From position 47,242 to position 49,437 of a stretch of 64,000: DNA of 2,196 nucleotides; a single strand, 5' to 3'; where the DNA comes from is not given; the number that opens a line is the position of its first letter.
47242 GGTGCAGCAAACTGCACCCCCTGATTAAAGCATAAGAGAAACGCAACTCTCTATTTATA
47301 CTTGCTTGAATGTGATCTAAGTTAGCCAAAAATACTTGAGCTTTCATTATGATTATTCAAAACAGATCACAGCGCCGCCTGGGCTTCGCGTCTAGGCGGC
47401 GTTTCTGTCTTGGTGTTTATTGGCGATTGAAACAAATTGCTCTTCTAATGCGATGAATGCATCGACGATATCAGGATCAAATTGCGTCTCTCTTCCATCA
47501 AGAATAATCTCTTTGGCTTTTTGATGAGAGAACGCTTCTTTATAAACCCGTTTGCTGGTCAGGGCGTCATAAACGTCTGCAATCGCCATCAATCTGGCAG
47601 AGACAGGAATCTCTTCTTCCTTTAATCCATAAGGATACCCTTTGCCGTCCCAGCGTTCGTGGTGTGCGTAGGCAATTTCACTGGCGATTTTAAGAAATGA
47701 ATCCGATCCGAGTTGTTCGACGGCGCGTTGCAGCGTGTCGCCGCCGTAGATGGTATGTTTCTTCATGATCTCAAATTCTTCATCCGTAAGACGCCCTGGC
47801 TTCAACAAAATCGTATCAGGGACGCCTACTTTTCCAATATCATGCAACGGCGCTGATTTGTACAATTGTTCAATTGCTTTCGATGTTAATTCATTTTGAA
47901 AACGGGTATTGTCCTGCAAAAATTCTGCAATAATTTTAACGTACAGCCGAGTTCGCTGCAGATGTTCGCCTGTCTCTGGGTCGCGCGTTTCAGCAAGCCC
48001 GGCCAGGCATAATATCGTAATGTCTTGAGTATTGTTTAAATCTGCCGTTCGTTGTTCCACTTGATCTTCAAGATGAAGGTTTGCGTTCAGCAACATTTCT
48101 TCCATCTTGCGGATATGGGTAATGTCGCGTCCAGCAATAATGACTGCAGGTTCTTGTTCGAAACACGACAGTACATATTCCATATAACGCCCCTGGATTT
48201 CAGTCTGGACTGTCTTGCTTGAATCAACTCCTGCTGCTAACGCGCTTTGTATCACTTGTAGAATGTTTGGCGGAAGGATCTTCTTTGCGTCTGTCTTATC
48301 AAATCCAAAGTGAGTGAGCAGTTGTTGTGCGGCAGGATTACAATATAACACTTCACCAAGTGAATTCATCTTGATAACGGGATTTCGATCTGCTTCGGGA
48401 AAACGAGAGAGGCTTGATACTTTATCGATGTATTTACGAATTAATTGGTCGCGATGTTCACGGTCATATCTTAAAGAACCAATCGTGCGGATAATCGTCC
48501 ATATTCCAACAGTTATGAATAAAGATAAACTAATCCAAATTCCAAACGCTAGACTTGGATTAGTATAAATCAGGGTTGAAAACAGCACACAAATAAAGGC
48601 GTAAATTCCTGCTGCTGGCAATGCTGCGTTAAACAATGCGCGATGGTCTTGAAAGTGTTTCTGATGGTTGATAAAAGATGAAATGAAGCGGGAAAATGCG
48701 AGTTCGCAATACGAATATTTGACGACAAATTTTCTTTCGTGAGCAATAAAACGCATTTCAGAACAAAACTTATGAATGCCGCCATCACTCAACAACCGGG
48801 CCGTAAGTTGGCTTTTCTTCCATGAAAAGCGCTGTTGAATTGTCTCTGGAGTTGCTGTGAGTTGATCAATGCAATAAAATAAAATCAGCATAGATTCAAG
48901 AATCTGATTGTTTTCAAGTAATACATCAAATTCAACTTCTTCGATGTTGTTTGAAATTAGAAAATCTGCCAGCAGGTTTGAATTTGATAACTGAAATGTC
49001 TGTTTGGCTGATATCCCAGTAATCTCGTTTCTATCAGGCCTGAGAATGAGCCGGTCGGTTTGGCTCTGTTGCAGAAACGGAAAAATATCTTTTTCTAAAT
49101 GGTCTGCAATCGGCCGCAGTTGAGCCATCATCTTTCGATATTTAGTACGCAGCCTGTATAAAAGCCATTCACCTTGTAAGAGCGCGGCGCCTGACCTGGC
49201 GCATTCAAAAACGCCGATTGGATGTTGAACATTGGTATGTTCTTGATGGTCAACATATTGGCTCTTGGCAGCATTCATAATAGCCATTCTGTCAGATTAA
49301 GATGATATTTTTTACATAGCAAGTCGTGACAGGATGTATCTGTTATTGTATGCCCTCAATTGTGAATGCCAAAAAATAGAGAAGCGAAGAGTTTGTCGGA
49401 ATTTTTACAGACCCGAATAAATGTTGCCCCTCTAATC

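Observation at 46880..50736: Lower-GC block carrying a sensor HD-GYP and a beta-helix protein next to an S9 peptidase gene remnant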

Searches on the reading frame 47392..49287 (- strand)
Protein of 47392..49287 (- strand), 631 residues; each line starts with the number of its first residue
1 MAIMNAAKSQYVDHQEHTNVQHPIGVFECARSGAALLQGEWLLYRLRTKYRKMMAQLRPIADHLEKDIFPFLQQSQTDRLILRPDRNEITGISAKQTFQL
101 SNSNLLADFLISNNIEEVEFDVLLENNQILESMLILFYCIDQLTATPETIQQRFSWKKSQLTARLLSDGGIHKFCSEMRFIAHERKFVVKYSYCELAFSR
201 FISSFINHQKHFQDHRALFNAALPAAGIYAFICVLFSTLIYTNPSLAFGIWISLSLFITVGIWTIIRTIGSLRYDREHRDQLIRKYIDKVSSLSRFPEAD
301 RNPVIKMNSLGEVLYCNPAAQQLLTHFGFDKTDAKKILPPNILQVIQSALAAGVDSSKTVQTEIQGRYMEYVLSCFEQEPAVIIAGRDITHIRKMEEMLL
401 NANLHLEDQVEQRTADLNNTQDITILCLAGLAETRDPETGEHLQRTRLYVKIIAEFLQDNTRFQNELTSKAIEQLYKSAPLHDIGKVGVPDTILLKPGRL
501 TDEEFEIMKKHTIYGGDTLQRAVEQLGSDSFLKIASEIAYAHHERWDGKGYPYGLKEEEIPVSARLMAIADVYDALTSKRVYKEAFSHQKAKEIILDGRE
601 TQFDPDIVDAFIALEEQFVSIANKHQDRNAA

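Call 4: search_protein_families(library=pfam, proteins=[window:47392-49287:-], max_evalue=0.01)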
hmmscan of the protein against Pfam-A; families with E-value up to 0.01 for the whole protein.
window:47392-49287:- (631 aa): 2 families
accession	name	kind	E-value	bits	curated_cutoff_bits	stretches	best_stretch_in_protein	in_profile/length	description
PF13487.12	HD_5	-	2.3e-31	109.3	27.2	1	431-607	6-170/170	HD domain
PF01966.28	HD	-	4.3e-18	66.1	22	1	440-575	2-115/116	HD domain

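Call 7: find_encoding_contigs(protein=window:47392-49287:-, flank=10000, max_places=6)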
Protein window:47392-49287:- (631 aa): 1 contig read that carries it; 1 place shown.
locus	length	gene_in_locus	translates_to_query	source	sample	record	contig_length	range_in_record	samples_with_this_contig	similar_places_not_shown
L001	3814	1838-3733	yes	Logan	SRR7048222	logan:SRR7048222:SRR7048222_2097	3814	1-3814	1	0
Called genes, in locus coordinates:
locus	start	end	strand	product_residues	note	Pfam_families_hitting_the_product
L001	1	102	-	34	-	?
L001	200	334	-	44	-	-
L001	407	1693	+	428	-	PF12708:Pect-lyase_RHGA_epim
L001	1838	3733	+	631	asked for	PF13487:HD_5, PF01966:HD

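Call 18: find_homologous_proteins(query=window:47392-49287:-, max_evalue=1e-10)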
Query window:47392-49287:- (631 aa): 4830 proteins with E <= 1e-10 among 8000 candidates; the best 120 are listed.
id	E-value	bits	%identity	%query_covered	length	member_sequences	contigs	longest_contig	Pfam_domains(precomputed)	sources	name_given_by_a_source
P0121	0.0e+0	1302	100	92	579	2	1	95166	PF13487.13,PF01966.29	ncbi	-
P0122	3.0e-165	569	47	93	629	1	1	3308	PF13487.13,PF01966.29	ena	-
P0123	1.3e-161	557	43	99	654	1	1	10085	PF13487.13,PF01966.29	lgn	-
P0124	7.8e-159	548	43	95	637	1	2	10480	PF13487.13,PF01966.29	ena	-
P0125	2.5e-157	543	45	94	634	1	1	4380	PF13487.13,PF01966.29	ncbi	-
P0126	6.7e-157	542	43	94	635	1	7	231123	PF13487.13,PF01966.29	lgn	-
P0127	6.4e-156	539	44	93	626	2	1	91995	PF13487.13,PF01966.29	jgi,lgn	-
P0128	1.3e-154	534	44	92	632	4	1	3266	PF13487.13,PF01966.29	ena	-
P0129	2.1e-152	527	45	94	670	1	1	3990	PF13487.13,PF01966.29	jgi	jgi:response regulator RpfG family c-di-GMP phosphodiesterase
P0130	1.0e-151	525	42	94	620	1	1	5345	PF13487.13,PF01966.29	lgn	-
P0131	1.5e-151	524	42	94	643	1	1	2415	PF13487.13,PF01966.29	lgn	-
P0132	6.6e-151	522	42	93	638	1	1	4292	PF13487.13,PF01966.29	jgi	jgi:response regulator RpfG family c-di-GMP phosphodiesterase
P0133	1.5e-149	518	41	94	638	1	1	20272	PF13487.13,PF01966.29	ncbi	-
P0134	1.5e-149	518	42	95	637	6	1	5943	PF13487.13,PF01966.29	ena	-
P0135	1.1e-148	515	42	94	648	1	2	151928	PF13487.13,PF01966.29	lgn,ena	-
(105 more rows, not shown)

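Call 19: find_encoding_contigs(protein=P0121, flank=10000, max_places=3)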
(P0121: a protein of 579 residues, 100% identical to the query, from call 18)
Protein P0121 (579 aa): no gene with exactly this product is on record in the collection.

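Call 20: find_encoding_contigs(protein=P0126, flank=8000, max_places=3)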
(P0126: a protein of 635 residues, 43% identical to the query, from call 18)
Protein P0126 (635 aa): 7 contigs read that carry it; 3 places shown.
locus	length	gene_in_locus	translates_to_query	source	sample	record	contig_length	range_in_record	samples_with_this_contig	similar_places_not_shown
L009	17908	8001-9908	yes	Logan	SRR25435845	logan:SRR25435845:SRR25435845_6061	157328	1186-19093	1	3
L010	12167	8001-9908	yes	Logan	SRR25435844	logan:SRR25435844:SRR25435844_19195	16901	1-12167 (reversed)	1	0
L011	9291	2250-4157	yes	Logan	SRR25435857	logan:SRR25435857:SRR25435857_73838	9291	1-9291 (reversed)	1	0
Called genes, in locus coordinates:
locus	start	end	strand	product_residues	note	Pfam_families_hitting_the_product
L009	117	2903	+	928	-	PF07940:Hepar_II_III_C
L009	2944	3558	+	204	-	PF00300:His_Phos_1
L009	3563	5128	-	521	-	PF13231:PMT_2, PF07719:TPR_2 (faint)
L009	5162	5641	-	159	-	PF00383:dCMP_cyt_deam_1, PF14437:MafB19-deam, PF14439:Bd3614-deam (weak)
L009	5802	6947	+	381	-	PF24316:Tli3 (faint), PF13859:BNR_3, PF25852:DUF6242_C (faint), PF13088:BNR_2, PF15902:Sortilin-Vps10 (faint), PF02012:BNR (faint)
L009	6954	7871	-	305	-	PF05448:AXE1 (faint), PF01738:DLH (weak), PF00561:Abhydrolase_1 (faint), PF12146:Hydrolase_4 (faint), PF12697:Abhydrolase_6 (weak), PF00326:Peptidase_S9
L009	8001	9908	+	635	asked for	PF01966:HD, PF13487:HD_5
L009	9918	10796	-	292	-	PF09992:NAGPA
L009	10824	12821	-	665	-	PF01301:Glyco_hydro_35 (weak), PF02449:Glyco_hydro_42, PF08532:Glyco_hydro_42M, PF08533:Glyco_hydro_42C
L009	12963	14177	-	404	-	-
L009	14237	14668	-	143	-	PF07484:Collar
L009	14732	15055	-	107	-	PF21880:DUF6916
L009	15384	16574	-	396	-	PF07690:MFS_1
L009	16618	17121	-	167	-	PF04978:MST (faint), PF05163:DinB, PF12867:DinB_2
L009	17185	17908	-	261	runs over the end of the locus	PF04909:Amidohydro_2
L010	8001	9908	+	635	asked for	PF01966:HD, PF13487:HD_5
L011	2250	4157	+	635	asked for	PF01966:HD, PF13487:HD_5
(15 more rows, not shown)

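Call 30: search_solved_structures(query=window:47392-49287:-, max_evalue=0.001)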
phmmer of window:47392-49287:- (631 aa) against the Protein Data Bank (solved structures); distinct sequences matched with E-value up to 0.001: 5.
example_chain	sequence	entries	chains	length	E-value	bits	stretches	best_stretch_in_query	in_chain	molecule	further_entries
4r8z_A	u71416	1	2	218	1.3e-54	189.1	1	413-627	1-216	Cyclic di-GMP phosphodiesterase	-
4mcw_A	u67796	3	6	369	5.3e-46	160.7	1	416-627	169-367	Metal dependent phosphohydrolase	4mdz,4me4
5z7c_A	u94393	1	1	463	7.9e-28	100.7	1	427-612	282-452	3'3'-cGAMP-specific phosphodiesterase 3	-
9rbz_A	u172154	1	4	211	4.5e-13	52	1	470-613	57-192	HD domain/sensory box protein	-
9rc0_A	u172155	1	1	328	9.5e-13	50.9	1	470-613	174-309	HD domain/sensory box protein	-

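Call 58: find_encoding_contigs(protein=P0127, flank=6000, max_places=2)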
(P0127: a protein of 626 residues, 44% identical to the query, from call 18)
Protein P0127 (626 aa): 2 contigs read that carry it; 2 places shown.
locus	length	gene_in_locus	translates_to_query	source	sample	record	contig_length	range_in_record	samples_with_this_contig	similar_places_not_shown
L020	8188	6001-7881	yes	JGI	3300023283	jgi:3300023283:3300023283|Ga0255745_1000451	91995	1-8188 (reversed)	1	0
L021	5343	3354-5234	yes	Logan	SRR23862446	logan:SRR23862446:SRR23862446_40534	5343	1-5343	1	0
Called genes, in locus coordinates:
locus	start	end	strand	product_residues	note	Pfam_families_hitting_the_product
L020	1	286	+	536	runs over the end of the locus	PF04734:Ceramidase_alk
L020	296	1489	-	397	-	PF13088:BNR_2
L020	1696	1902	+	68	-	-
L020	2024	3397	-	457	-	PF01408:GFO_IDH_MocA, PF19051:GFO_IDH_MocA_C2, PF22725:GFO_IDH_MocA_C3 (faint)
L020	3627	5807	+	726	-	PF01804:Penicil_amidase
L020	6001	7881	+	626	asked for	PF01966:HD, PF13487:HD_5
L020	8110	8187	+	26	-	?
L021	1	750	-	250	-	?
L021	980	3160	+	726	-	PF01804:Penicil_amidase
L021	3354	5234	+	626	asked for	PF01966:HD, PF13487:HD_5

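Call 62: search_protein_families(library=ncbifam, proteins=[window:47392-49287:-], max_evalue=0.001)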
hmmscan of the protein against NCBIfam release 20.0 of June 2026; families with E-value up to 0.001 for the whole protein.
window:47392-49287:- (631 aa): 1 family
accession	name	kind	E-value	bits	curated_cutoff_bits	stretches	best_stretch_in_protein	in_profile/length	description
NF053512.1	nitric_RR_NosR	exception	1.3e-32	113.4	400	1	392-624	131-363/422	response regulator c-di-GMP phosphodiesterase, NosR family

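Call 67: search_protein_families(library=padloc, proteins=[window:47392-49287:-], max_evalue=0.01)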
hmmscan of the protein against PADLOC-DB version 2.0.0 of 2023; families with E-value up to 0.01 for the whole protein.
window:47392-49287:- (631 aa): 2 families
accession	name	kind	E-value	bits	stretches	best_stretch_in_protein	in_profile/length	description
PDLC02080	Cas3b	-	0.0029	14.1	1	446-579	32-164/709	-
PDLC01254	Cas3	-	0.0098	14.1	0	441-557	11-102/164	CAS-I; effector_G3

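Call 91: find_encoding_contigs(protein=P0123, flank=6000, max_places=2)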
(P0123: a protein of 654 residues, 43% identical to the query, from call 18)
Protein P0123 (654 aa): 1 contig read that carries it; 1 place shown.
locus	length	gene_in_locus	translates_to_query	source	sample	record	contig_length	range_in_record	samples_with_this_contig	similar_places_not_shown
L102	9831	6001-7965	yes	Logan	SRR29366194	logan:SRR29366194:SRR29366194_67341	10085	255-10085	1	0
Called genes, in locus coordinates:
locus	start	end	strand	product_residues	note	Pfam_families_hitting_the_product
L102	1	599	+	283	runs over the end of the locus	?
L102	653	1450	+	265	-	PF12708:Pect-lyase_RHGA_epim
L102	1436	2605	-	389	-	PF14294:DUF4372, PF01609:DDE_Tnp_1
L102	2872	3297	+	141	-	-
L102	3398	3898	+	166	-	-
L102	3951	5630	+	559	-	-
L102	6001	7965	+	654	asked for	PF13487:HD_5, PF01966:HD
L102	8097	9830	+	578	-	?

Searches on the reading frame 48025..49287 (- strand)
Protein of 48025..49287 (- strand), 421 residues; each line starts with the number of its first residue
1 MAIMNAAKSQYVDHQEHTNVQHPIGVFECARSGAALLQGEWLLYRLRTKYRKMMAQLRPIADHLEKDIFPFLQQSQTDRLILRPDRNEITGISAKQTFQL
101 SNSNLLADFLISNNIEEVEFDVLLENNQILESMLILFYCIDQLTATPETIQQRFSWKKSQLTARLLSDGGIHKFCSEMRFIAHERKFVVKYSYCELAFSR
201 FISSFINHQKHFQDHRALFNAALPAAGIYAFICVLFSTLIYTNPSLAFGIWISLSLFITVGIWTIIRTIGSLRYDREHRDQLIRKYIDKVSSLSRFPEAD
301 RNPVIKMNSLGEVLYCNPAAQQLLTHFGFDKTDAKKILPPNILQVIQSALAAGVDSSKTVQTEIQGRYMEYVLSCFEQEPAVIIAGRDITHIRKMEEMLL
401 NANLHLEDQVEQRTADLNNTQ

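Call 41: search_protein_families(library=pfam, proteins=[window:48025-49287:-], max_evalue=0.5)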
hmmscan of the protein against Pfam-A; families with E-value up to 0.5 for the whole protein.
seq(421 aa): 2 families
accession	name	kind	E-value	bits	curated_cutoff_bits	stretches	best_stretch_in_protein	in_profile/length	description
PF13426.13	PAS_9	-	0.083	13.6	27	0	304-334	4-31/103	PAS domain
PF02141.26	DENN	-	0.096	13.1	23.4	1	277-351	32-107/186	DENN (AEX-3) domain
